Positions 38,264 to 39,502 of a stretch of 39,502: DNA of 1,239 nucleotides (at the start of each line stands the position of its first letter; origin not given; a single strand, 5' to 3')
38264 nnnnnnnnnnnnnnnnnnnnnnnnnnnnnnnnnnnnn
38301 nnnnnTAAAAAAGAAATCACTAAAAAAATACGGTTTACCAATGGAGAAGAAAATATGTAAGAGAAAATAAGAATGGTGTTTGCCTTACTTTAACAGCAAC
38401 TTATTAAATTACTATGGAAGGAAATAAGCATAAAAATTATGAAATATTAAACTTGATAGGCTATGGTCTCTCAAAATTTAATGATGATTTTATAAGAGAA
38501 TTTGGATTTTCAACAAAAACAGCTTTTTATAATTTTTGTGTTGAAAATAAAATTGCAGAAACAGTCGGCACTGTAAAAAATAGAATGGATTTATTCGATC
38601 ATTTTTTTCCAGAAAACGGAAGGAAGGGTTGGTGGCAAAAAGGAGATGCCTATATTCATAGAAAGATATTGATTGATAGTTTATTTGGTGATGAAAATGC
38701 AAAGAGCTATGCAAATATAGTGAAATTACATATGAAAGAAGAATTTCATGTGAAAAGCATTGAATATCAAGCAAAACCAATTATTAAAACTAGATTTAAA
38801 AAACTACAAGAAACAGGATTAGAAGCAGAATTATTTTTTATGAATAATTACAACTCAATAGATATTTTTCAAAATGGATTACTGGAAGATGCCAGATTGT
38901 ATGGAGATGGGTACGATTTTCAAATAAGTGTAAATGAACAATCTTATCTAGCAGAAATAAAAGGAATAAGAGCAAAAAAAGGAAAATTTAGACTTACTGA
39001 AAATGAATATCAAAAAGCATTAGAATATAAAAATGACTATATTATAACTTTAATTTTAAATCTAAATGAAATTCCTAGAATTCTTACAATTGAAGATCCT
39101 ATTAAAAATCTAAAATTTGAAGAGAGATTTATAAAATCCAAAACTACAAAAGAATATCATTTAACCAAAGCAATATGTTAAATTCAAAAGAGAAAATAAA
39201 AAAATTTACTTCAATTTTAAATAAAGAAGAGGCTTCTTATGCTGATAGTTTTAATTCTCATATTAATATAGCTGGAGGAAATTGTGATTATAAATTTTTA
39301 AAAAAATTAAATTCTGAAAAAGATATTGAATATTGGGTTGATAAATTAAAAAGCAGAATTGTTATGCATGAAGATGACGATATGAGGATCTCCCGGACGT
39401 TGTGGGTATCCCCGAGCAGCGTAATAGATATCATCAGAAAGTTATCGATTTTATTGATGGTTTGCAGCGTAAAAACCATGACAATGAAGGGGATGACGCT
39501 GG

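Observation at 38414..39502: Uncharacterised nuclease-fold gene plus translationally coupled downstream ORF next to the degraded methylase: candidate novel restriction/defence module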

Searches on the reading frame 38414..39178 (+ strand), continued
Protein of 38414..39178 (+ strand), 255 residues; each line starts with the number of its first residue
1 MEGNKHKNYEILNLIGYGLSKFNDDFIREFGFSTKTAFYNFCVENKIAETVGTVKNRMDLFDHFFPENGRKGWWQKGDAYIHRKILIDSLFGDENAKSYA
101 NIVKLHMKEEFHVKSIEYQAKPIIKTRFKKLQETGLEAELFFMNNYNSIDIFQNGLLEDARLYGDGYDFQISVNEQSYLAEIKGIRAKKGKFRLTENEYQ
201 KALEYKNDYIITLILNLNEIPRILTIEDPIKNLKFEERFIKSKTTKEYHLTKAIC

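Call 80: search_protein_families(library=pfam, proteins=[L156:2773-4008:+, L156:4773-6260:+, L133:2752-4008:+, L133:4773-6251:+, L109:2798-3850:+, L109:4631-6166:+, L093:2384-3994:+, L093:4762-6234:+, L115:2335-4008:+, L115:4795-6312:+], max_evalue=0.001)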
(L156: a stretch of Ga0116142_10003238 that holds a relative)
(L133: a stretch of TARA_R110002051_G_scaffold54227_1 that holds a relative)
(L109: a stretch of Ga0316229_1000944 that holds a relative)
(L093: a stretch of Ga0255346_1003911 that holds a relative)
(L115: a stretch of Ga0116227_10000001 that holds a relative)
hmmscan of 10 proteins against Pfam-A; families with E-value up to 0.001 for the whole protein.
L156:2773-4008:+ (412 aa): 1 family
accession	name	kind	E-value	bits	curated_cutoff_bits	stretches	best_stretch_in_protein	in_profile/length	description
PF00145.23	DNA_methylase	-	4.4e-68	230.5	22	2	95-406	48-323/324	C-5 cytosine-specific DNA methylase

L156:4773-6260:+ (496 aa): 2 families
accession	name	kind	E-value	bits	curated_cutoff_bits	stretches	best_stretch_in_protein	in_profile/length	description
PF13589.12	HATPase_c_3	-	7.1e-35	120.4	25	1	28-163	1-137/137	Histidine kinase-, DNA gyrase B-, and HSP90-like ATPase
PF02518.31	HATPase_c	-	1.1e-06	29.5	26.4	1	32-107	8-81/111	Histidine kinase-, DNA gyrase B-, and HSP90-like ATPase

L133:2752-4008:+ (419 aa): 1 family
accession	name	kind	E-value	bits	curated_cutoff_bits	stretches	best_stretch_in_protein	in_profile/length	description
PF00145.23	DNA_methylase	-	4.7e-66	223.9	22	2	90-414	44-324/324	C-5 cytosine-specific DNA methylase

L133:4773-6251:+ (493 aa): 2 families
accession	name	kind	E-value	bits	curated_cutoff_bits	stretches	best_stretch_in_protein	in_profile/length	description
PF13589.12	HATPase_c_3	-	6.2e-32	110.9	25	1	28-150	1-123/137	Histidine kinase-, DNA gyrase B-, and HSP90-like ATPase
PF02518.31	HATPase_c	-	7.9e-07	29.9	26.4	1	30-106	6-80/111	Histidine kinase-, DNA gyrase B-, and HSP90-like ATPase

L109:2798-3850:+ (351 aa): 3 families
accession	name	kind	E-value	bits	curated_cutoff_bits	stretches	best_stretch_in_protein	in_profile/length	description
PF01844.29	HNH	-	2.8e-07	31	21.4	1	231-273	1-46/47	HNH endonuclease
PF13395.12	HNH_4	-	5.4e-06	26.7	22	1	239-275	16-52/54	HNH endonuclease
PF14279.12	HNH_5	-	8.4e-06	26.1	27.5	1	231-277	1-49/56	HNH endonuclease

L109:4631-6166:+ (512 aa): 1 family
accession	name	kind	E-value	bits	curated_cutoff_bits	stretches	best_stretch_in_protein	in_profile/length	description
PF00145.23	DNA_methylase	-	5.1e-62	210.6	22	1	5-386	1-323/324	C-5 cytosine-specific DNA methylase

L093:2384-3994:+ (537 aa): 1 family
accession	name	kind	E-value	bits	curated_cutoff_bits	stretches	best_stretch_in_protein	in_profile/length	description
PF00145.23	DNA_methylase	-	1.1e-43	150.4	22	2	250-514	141-321/324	C-5 cytosine-specific DNA methylase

L093:4762-6234:+ (491 aa): 2 families
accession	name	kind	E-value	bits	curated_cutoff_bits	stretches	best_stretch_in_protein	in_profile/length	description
PF13589.12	HATPase_c_3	-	1.2e-32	113.2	25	1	28-163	1-137/137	Histidine kinase-, DNA gyrase B-, and HSP90-like ATPase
PF02518.31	HATPase_c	-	0.00061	20.6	26.4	0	30-106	6-80/111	Histidine kinase-, DNA gyrase B-, and HSP90-like ATPase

L115:2335-4008:+ (558 aa): 1 family
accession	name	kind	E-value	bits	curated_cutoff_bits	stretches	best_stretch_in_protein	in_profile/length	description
PF00145.23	DNA_methylase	-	4.1e-48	164.9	22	2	253-533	141-320/324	C-5 cytosine-specific DNA methylase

L115:4795-6312:+ (506 aa): 2 families
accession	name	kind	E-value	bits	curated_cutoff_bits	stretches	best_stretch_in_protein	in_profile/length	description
PF13589.12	HATPase_c_3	-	1.3e-27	96.9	25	1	27-152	1-125/137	Histidine kinase-, DNA gyrase B-, and HSP90-like ATPase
PF02518.31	HATPase_c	-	0.00013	22.8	26.4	1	29-102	6-77/111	Histidine kinase-, DNA gyrase B-, and HSP90-like ATPase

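Call 83: search_protein_families(library=padloc, proteins=[L156:4001-4777:+, L156:4773-6260:+, L088:6218-7372:+, L058:6756-6959:+], max_evalue=0.001)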
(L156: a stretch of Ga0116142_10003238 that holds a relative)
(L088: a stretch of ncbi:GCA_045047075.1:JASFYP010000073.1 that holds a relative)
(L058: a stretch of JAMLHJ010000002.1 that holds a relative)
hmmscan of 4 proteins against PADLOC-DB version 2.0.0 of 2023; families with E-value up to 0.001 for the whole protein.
L156:4001-4777:+ (259 aa): 8 families
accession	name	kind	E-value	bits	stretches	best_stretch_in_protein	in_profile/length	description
PDLC03967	TmtA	-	1.5e-13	48.1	1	116-228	877-997/1063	-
PDLC03966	TmtA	-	1.3e-12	44.4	1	92-234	1491-1633/1655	-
PDLC03972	TmtA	-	4.2e-12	43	1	112-245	1163-1300/1302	-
PDLC03964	TmtA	-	7.1e-11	38.9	1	129-232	1409-1519/1538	-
PDLC03968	TmtA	-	8.5e-08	28.3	1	81-237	1303-1461/1486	-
PDLC03971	TmtA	-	1.2e-07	27.6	1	162-232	1685-1761/1782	-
PDLC03969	TmtA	-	7.8e-07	25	1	166-234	1418-1491/1563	-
PDLC03965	TmtA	-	0.00025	17.1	1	166-235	1269-1342/1370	-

L156:4773-6260:+ (496 aa): 1 family
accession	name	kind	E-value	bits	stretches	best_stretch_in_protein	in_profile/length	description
PDLC02204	MzaB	-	4.7e-108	359.8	1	11-494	6-494/500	-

L088:6218-7372:+ (385 aa): 3 families
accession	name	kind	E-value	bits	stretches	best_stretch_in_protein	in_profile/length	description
PDLC03479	REase_II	-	4.1e-190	630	1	1-377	1-373/376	Type II restriction enzyme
PDLC03446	REase_II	-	2.6e-31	107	1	11-209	13-228/237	Type II restriction enzyme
PDLC03530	REase_II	-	5.7e-06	23.6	1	243-361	212-336/350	Type II restriction enzyme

L058:6756-6959:+ (68 aa): 0 families

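Call 90: find_encoding_contigs(protein=P0141, flank=3500, max_places=1)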
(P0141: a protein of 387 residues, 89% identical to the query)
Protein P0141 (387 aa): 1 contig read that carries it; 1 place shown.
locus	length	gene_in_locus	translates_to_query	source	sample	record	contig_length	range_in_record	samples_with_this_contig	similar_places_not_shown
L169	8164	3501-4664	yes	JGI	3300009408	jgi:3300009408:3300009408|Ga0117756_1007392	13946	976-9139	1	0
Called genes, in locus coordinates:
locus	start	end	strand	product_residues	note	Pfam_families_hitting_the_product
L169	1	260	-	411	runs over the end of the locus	?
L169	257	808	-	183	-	PF04542:Sigma70_r2, PF07638:Sigma70_ECF (weak), PF08281:Sigma70_r4_2, PF04545:Sigma70_r4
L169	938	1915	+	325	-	PF04443:LuxE (faint)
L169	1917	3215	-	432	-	PF00579:tRNA-synt_1b, PF22421:SYY_C-terminal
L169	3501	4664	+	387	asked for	PF00145:DNA_methylase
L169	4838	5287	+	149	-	PF13020:NOV_C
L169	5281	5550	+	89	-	-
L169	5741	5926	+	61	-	-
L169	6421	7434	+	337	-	PF01073:3Beta_HSD, PF01370:Epimerase, PF02719:Polysacc_synt_2, PF04321:RmlD_sub_bind (weak), PF05368:NmrA (weak), PF07993:NAD_binding_4, PF13460:NAD_binding_10, PF16363:GDP_Man_Dehyd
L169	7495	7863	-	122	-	PF14129:DUF4296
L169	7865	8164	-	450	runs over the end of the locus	PF01979:Amidohydro_1, PF12890:DHOase (weak), PF07969:Amidohydro_3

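Call 91: find_encoding_contigs(protein=P0234, flank=3500, max_places=1)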
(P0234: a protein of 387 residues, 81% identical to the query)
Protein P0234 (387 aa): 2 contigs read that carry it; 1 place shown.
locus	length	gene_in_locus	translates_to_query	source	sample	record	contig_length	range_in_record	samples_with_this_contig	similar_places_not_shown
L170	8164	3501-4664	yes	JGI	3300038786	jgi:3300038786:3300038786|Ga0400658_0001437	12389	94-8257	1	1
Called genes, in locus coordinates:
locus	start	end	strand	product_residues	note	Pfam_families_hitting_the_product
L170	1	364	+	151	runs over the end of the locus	?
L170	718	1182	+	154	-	PF00111:Fer2 (weak), PF01799:Fer2_2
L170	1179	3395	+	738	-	PF20256:MoCoBD_2, PF02738:MoCoBD_1, PF20256:MoCoBD_2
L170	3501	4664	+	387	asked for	PF00145:DNA_methylase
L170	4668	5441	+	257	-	PF13020:NOV_C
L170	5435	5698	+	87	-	-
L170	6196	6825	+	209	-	PF20731:RE_NgoFVII_C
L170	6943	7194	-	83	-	-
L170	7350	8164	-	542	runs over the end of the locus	PF00916:Sulfate_transp, PF01740:STAS (faint)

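Call 92: find_encoding_contigs(protein=P0153, flank=3500, max_places=1)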
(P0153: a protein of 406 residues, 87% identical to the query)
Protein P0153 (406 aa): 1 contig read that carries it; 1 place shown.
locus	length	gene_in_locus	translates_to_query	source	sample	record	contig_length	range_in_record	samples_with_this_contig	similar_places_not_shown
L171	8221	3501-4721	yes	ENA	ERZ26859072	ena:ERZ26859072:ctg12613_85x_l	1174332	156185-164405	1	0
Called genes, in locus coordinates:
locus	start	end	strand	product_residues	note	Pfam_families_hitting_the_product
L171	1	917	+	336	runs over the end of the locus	PF00044:Gp_dh_N, PF02800:Gp_dh_C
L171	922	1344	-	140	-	PF02606:LpxK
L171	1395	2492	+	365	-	PF01784:DUF34_NIF3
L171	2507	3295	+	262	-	PF02591:Zn_ribbon_9 (weak)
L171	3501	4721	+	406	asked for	PF00145:DNA_methylase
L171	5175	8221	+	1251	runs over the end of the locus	PF08455:SNF2_assoc, PF00176:SNF2-rel_dom, PF00270:DEAD, PF04851:ResIII, PF00271:Helicase_C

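Call 93: find_encoding_contigs(protein=P0208, flank=3500, max_places=1)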
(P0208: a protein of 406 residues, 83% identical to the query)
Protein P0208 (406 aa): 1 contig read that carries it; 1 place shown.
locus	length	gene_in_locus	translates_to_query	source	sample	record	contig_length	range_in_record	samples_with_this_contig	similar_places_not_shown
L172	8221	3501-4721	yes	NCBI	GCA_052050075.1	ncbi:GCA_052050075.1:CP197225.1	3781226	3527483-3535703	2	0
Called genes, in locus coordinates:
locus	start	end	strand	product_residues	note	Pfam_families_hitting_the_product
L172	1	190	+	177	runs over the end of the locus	PF13302:Acetyltransf_3, PF00583:Acetyltransf_1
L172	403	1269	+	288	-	PF12146:Hydrolase_4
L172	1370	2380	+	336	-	PF02424:ApbE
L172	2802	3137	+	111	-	PF11196:DUF2834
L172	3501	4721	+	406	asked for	PF00145:DNA_methylase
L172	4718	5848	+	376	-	PF20731:RE_NgoFVII_C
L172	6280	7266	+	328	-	PF00365:PFK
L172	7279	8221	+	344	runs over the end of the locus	PF00044:Gp_dh_N, PF02800:Gp_dh_C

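Call 101: find_related_loci(query=A1, collection=viral_contigs, flank=4000)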
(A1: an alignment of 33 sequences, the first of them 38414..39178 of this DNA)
Query A1 (255 aa) in viral_contigs; peptide patterns used: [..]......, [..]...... (x = any residue, [..] = any of these).
73 stretches matched a pattern, but none encodes a relative of the query by tblastn (E <= 1e-3).

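Call 102: find_related_loci(query=P0250, collection=viral_contigs, flank=4000)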
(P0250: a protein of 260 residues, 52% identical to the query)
Query P0250 (260 aa) in viral_contigs; peptide patterns used: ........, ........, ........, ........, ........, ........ (x = any residue, [..] = any of these).
2 stretches matched a pattern, but none encodes a relative of the query by tblastn (E <= 1e-3).

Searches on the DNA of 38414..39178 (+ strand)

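Call 67: search_rna_families(sources=[L054, L025, L042], threshold=gathering)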
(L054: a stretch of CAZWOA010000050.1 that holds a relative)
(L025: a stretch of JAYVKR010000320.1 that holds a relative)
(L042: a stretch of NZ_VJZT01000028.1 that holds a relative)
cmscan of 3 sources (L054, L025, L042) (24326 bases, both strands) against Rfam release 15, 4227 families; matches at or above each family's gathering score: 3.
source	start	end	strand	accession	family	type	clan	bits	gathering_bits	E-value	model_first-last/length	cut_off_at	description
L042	6701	6782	+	RF01705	Flavo-1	Gene; sRNA;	-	78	42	6.2e-16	1-76/76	no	Flavo-1 RNA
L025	2373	2454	+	RF01705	Flavo-1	Gene; sRNA;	-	75.6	42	2.7e-15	1-76/76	no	Flavo-1 RNA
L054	2481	2558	+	RF01705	Flavo-1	Gene; sRNA;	-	72.8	42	1.6e-14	1-76/76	no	Flavo-1 RNA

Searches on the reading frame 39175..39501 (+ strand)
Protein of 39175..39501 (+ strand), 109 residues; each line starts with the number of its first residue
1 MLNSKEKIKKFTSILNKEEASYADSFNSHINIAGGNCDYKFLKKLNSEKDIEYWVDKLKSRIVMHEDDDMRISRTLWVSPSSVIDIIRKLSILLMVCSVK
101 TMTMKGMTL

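Call 4: search_protein_families(library=pfam, proteins=[window:39175-39501:+], max_evalue=1)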
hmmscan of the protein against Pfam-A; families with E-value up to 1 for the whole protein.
window:39175-39501:+ (109 aa): 2 families
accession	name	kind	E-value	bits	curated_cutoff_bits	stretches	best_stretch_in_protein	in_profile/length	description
PF21310.3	OCRL-like_ASH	-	0.02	15.5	27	1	21-86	12-80/109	Inositol polyphosphate 5-phosphatase OCRL-like, ASH domain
PF01325.25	Fe_dep_repress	-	0.13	12.9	26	1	70-91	26-47/60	Iron dependent repressor, N-terminal DNA binding domain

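Call 5: search_protein_families(library=padloc, proteins=[window:39175-39501:+], max_evalue=1)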
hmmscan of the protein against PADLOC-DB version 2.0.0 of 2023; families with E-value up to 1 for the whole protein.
window:39175-39501:+ (109 aa): 0 families

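Call 6: search_protein_families(library=ncbifam, proteins=[window:39175-39501:+], max_evalue=1)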
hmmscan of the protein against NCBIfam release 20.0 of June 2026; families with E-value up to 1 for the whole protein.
window:39175-39501:+ (109 aa): 0 families

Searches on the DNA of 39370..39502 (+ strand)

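Call 8: search_dna_similar(query=window:39370-39502:+, collection=ecoli_genomes, mode=near, max_evalue=0.001, max_rows=8)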
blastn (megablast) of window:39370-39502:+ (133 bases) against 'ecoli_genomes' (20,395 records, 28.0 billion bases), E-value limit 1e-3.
No match.

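Call 12: search_dna_similar(query=window:39383-39502:+, collection=plasmids, mode=distant, max_evalue=0.01, max_rows=8)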
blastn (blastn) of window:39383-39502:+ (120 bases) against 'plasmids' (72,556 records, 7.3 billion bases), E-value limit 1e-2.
No match.

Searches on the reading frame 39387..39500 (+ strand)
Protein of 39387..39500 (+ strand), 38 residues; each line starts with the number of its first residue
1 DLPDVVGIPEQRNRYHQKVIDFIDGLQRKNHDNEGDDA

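Call 99: search_dna_similar(query=window:39387-39500:+, collection=plasmids, mode=protein, max_evalue=1, max_rows=8)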
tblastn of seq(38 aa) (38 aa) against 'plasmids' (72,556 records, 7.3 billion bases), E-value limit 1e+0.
No match.

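Call 100: search_dna_similar(query=window:39387-39500:+, collection=phages, mode=protein, max_evalue=1, max_rows=8)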
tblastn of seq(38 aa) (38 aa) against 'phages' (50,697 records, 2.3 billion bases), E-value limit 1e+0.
No match.
